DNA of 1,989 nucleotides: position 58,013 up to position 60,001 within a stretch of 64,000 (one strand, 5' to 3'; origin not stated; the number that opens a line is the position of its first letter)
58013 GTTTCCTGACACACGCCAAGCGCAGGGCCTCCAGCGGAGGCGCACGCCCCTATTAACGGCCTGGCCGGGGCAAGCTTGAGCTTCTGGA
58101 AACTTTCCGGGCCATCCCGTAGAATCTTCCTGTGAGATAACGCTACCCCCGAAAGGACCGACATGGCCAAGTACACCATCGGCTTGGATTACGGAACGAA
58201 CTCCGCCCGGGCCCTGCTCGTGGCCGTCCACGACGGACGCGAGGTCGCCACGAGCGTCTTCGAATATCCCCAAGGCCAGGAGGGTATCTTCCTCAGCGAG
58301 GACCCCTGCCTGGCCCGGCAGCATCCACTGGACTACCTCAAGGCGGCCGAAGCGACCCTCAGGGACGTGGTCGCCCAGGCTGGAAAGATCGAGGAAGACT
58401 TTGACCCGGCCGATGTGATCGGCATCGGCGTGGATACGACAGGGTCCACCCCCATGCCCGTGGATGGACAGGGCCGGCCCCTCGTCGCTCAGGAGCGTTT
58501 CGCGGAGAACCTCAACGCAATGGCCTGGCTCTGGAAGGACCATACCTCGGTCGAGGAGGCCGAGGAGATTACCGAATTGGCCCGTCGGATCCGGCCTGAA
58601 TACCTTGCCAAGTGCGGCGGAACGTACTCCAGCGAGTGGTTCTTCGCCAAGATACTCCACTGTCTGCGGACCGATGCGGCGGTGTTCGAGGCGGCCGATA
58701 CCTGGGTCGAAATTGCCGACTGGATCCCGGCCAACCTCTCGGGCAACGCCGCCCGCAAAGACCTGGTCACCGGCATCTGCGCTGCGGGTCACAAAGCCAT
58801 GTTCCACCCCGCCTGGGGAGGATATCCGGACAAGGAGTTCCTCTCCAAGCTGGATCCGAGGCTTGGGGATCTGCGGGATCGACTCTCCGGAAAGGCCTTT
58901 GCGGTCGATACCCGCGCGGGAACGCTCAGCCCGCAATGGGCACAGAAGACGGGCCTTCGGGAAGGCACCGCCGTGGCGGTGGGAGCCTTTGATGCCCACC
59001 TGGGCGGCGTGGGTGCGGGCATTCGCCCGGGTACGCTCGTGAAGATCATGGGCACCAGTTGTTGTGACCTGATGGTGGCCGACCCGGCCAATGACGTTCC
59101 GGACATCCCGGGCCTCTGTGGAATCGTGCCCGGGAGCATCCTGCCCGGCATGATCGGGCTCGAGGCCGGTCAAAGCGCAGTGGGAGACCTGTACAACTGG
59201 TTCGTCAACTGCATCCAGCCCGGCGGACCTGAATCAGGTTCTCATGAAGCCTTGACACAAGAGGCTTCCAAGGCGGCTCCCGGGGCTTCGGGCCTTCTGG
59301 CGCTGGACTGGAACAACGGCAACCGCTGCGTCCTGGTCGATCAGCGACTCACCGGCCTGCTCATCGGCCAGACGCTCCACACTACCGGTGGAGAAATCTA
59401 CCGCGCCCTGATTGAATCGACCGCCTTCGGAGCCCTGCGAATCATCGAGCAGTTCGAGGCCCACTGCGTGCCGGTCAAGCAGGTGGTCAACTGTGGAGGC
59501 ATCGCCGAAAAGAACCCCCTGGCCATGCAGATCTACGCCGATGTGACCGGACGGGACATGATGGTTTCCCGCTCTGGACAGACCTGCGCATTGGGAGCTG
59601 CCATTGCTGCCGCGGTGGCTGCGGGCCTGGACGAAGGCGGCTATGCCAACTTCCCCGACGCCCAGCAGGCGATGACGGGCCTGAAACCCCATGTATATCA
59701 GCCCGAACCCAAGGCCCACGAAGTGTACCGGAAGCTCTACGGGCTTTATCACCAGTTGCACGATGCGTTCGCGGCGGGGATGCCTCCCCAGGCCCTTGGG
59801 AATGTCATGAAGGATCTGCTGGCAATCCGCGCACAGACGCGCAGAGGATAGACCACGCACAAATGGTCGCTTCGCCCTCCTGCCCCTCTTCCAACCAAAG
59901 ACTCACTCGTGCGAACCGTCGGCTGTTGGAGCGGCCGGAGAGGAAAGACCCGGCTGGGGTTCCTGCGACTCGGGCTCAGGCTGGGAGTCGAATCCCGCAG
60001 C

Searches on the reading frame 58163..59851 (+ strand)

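Call 57: search_protein_families(library=pfam, proteins=[window:58163-59851:+], max_evalue=0.00001)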
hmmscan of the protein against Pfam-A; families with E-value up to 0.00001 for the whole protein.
window:58163-59851:+ (562 aa): 2 families
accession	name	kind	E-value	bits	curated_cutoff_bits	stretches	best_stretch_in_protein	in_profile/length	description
PF02782.22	FGGY_C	-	1.3e-37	129.9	27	1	294-487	3-198/198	FGGY family of carbohydrate kinases, C-terminal domain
PF00370.27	FGGY_N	-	5.6e-16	59.3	28.8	1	4-284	1-245/245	FGGY family of carbohydrate kinases, N-terminal domain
